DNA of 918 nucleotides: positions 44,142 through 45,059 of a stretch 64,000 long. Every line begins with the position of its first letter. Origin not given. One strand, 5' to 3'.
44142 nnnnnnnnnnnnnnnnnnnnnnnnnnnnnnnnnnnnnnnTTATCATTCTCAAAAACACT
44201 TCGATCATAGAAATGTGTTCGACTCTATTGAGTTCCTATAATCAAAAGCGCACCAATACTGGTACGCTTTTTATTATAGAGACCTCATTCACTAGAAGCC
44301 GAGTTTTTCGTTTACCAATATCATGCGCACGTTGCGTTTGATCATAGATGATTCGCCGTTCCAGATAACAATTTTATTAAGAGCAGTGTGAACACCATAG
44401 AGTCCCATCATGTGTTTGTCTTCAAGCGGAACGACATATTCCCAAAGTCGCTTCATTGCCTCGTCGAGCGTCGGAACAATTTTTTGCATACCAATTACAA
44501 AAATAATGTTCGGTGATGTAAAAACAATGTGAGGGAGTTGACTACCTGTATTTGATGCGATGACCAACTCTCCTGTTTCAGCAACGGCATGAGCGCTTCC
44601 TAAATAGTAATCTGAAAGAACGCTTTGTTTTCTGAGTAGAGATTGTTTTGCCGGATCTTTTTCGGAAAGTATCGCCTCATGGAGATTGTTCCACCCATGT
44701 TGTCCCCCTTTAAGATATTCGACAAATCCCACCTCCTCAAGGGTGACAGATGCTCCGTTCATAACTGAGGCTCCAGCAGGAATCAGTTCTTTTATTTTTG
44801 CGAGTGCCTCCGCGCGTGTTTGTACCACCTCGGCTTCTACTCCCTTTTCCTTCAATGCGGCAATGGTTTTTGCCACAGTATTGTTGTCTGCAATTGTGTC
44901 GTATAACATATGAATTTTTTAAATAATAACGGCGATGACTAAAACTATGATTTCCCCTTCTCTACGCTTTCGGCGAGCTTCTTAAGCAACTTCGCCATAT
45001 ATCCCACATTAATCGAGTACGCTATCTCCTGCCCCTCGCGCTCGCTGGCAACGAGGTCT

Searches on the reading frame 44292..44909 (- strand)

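Call 13: search_protein_families(library=pfam, proteins=[window:44292-44909:-], max_evalue=0.001)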
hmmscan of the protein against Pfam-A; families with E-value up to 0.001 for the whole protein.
window:44292-44909:- (205 aa): 1 family
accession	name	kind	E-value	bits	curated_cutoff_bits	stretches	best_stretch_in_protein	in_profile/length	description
PF02589.21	LUD_dom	-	7.3e-32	111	22.6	1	13-157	2-143/189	LUD domain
